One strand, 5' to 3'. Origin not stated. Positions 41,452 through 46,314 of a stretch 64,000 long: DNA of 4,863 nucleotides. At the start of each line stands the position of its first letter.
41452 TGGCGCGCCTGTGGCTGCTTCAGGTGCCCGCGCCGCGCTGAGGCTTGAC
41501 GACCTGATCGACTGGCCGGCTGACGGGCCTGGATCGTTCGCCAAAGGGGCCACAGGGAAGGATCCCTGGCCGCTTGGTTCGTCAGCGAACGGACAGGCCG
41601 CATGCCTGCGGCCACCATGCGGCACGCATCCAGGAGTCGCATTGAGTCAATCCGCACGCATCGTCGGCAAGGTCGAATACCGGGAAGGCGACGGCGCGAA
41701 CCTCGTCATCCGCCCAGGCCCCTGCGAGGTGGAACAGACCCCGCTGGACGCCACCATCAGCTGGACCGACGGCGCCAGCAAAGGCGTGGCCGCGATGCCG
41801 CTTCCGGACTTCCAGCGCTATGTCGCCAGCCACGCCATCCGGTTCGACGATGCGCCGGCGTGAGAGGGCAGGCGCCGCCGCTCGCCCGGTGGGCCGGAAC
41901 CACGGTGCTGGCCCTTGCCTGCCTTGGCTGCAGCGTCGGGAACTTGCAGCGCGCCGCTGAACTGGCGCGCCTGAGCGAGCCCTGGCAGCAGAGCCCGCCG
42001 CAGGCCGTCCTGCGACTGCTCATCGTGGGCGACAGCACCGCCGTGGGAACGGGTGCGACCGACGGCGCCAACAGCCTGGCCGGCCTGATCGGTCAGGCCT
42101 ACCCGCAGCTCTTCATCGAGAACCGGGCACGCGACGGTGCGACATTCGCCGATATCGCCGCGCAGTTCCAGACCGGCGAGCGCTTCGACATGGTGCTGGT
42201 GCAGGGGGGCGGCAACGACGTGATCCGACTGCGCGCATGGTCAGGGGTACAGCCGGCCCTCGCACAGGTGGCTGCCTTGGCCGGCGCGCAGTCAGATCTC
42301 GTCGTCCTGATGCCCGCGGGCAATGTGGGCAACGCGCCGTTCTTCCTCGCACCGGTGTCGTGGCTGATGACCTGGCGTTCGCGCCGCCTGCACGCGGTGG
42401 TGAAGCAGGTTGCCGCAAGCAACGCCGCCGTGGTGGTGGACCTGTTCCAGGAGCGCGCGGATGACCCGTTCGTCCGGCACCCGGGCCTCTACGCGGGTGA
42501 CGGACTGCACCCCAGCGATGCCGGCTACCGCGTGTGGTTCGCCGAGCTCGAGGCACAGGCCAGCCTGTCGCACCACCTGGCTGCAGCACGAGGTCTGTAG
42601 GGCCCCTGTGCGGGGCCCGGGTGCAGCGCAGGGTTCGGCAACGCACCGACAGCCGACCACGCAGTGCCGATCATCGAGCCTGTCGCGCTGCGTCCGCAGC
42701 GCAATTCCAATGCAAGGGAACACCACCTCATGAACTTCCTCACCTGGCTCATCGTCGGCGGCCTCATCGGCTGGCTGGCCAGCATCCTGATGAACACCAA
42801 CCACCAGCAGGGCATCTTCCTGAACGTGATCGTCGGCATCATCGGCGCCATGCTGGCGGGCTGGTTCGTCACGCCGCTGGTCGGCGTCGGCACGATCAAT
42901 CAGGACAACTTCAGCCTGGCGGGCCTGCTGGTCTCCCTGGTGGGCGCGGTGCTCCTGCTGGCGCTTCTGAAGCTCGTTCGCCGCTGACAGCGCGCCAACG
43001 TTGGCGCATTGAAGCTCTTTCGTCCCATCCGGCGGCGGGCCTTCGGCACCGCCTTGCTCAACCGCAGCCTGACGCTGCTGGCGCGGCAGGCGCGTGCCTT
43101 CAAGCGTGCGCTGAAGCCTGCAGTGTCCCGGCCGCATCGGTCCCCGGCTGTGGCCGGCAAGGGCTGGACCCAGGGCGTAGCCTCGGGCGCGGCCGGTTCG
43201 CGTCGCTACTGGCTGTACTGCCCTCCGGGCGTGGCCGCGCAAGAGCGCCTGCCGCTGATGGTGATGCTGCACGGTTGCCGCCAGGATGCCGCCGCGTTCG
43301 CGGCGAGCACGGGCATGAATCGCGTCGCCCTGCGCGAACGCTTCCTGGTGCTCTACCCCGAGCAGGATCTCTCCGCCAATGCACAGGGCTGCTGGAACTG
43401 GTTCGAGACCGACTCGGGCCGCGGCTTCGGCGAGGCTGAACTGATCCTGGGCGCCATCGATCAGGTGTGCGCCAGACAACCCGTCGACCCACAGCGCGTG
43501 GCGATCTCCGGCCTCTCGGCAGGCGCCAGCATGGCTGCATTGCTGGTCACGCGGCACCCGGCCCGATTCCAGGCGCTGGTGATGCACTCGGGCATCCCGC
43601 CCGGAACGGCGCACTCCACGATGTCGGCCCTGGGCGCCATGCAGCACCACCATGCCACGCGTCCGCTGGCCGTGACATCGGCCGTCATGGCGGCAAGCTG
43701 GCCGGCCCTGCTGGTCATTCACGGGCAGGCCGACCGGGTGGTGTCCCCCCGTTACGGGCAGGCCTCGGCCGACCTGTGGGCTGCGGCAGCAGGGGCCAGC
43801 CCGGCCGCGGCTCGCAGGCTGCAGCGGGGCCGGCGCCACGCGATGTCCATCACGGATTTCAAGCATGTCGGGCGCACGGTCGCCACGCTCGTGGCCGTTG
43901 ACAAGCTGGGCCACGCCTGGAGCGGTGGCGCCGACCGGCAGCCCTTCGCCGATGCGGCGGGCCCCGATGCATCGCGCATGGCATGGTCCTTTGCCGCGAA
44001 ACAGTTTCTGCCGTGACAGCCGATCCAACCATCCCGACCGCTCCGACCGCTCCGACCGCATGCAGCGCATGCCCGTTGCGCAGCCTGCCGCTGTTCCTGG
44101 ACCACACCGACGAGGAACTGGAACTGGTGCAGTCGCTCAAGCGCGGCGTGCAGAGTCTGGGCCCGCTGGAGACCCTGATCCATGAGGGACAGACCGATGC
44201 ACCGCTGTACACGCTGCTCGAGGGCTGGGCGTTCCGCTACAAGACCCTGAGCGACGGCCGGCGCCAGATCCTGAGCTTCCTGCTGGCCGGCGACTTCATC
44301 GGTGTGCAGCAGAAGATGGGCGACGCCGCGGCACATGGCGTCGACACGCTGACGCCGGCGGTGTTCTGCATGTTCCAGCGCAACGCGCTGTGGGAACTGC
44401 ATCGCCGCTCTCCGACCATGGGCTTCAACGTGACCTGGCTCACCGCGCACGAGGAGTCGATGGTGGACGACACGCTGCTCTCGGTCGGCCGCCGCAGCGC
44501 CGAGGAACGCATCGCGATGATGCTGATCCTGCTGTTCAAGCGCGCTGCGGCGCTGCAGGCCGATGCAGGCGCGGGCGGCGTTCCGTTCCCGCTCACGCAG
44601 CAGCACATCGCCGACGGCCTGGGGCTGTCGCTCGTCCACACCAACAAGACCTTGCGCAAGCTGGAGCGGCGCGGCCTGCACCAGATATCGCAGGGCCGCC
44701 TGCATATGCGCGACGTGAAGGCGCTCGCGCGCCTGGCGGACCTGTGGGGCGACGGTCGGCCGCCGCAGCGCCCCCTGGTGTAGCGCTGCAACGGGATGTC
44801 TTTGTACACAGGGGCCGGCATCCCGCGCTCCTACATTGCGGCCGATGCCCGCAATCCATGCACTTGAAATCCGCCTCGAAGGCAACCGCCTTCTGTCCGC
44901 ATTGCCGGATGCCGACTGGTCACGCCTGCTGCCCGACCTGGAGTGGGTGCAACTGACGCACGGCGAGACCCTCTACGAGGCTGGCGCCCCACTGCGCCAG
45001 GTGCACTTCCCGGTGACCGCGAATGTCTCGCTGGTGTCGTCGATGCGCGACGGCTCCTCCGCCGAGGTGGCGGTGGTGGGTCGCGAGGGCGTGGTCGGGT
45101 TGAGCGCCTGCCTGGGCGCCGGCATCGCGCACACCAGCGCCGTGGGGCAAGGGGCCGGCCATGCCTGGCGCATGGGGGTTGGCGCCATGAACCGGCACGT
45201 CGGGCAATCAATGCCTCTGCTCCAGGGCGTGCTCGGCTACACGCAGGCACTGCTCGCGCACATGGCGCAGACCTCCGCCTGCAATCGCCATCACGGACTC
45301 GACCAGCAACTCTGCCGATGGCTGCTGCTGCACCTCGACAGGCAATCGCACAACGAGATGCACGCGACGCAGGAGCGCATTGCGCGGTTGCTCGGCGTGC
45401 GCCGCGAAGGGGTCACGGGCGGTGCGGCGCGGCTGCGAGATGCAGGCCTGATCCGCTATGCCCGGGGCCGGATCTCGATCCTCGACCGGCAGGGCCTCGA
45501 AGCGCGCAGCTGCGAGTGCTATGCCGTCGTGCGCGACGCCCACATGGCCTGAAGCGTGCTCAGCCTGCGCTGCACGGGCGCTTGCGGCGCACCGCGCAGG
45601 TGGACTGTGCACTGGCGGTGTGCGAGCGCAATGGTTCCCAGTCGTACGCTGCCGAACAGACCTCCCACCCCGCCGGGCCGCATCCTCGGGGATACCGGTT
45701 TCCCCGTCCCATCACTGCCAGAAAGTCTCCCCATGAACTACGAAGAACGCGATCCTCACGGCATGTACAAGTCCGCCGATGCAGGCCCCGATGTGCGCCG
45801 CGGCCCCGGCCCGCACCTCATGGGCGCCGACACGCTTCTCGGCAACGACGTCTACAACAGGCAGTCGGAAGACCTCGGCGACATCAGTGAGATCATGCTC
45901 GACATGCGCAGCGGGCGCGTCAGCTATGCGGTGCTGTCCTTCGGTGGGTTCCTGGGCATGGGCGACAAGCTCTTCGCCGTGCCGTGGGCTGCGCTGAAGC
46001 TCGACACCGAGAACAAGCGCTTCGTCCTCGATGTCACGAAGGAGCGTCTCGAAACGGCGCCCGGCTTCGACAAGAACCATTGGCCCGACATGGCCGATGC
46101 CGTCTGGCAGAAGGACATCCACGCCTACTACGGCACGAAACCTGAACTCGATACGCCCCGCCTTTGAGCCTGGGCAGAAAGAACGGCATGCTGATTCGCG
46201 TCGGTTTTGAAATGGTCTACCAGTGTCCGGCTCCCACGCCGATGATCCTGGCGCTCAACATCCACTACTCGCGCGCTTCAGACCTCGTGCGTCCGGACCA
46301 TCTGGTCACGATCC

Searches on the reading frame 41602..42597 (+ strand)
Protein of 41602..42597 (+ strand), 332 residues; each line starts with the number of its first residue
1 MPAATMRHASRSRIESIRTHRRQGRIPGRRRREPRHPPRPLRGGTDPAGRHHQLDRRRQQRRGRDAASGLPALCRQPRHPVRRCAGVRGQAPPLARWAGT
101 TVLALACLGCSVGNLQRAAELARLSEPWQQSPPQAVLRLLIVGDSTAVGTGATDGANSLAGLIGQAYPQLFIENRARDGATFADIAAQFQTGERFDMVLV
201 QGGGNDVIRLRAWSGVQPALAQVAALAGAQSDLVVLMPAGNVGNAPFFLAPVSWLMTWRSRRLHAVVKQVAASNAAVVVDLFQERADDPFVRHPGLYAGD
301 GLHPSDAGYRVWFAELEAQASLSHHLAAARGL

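Call 29: search_protein_families(library=pfam, proteins=[window:41602-42597:+], max_evalue=0.001)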
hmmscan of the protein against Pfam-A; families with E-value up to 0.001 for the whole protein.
window:41602-42597:+ (332 aa): 2 families
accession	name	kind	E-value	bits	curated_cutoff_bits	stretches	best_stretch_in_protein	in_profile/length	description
PF13472.12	Lipase_GDSL_2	-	4.6e-21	76.6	32.9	1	142-311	2-178/178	GDSL-like Lipase/Acylhydrolase family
PF00657.28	Lipase_GDSL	-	3.8e-10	40.7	23.6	1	140-315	2-207/208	GDSL-like Lipase/Acylhydrolase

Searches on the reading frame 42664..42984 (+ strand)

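Call 29: search_protein_families(library=pfam, proteins=[window:42664-42984:+], max_evalue=0.001)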
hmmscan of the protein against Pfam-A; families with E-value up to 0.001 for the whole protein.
window:42664-42984:+ (107 aa): 2 families
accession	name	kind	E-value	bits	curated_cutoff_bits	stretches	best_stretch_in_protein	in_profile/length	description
PF04226.18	Transgly_assoc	-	2.8e-10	40.7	25.3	1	55-107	1-49/49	Transglycosylase associated protein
PF13273.12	DUF4064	-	0.00021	21.9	32.1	1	20-63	58-101/102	Protein of unknown function (DUF4064)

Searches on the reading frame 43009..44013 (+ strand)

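Call 29: search_protein_families(library=pfam, proteins=[window:43009-44013:+], max_evalue=0.001)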
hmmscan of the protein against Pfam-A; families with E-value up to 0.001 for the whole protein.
window:43009-44013:+ (335 aa): 11 families
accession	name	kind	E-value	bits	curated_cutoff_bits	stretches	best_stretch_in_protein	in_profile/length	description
PF10503.15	Esterase_PHB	-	3.2e-42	144.7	23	1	67-247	3-185/219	Esterase PHB depolymerase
PF00326.27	Peptidase_S9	-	1.5e-09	38.2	22.6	1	147-248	49-161/213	Prolyl oligopeptidase family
PF00756.26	Esterase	-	1.3e-06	28.8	22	1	68-196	11-149/251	Putative esterase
PF12146.15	Hydrolase_4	-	8.4e-06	25.7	27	0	150-194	66-108/239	Serine aminopeptidase, S33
PF03959.19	FSH1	-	4.2e-05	23.8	21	1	85-248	8-177/211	Serine hydrolase (FSH1)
PF02129.25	Peptidase_S15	-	6.3e-05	23.2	23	1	70-270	10-199/262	X-Pro dipeptidyl-peptidase (S15 family)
PF02230.22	Abhydrolase_2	-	6.9e-05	23.2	23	1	80-218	13-166/217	Phospholipase/Carboxylesterase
PF07859.19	Abhydrolase_3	-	0.00017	21.9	25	1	155-251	64-160/210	alpha/beta hydrolase fold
PF20434.5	BD-FAE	-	0.0002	21.4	26.8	0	159-182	86-109/215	BD-FAE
PF00561.26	Abhydrolase_1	-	0.00044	20.4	25.8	0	154-204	61-111/245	alpha/beta hydrolase fold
PF00135.34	COesterase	-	0.0008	18.9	27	0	160-197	181-220/515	Carboxylesterase family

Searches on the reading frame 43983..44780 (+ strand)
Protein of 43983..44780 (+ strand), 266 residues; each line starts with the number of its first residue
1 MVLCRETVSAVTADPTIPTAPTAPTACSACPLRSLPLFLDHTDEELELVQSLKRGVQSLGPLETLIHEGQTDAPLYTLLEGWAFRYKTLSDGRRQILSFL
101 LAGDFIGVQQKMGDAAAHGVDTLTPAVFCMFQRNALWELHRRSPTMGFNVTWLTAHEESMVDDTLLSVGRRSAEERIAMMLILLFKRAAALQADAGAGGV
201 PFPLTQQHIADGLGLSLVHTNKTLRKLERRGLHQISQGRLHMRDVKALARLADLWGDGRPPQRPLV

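Call 29: search_protein_families(library=pfam, proteins=[window:43983-44780:+], max_evalue=0.001)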
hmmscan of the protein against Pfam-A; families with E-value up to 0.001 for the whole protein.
window:43983-44780:+ (266 aa): 2 families
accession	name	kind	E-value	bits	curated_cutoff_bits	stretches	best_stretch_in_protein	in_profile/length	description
PF13545.12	HTH_Crp_2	-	9.7e-13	48.3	27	1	175-251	1-70/70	Crp-like helix-turn-helix domain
PF00027.35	cNMP_binding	-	3.2e-11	43.5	27.5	1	58-142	3-88/89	Cyclic nucleotide-binding domain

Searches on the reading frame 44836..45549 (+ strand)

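Call 29: search_protein_families(library=pfam, proteins=[window:44836-45549:+], max_evalue=0.001)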
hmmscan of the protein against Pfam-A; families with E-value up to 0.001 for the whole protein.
window:44836-45549:+ (238 aa): 3 families
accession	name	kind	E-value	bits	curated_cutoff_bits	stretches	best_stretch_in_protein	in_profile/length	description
PF13545.12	HTH_Crp_2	-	1.5e-13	50.9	27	1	157-223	1-69/70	Crp-like helix-turn-helix domain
PF00027.35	cNMP_binding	-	3e-07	30.7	27.5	1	38-118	2-82/89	Cyclic nucleotide-binding domain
PF12802.13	MarR_2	-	0.00029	21.4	27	1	162-208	9-52/61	MarR family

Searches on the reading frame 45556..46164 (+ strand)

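Call 29: search_protein_families(library=pfam, proteins=[window:45556-46164:+], max_evalue=0.001)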
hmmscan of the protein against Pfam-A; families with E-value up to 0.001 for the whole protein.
window:45556-46164:+ (203 aa): 1 family
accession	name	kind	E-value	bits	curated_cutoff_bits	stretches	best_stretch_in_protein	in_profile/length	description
PF05239.21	PRC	-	5.7e-17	61.9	21.2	1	89-165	4-78/78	PRC-barrel domain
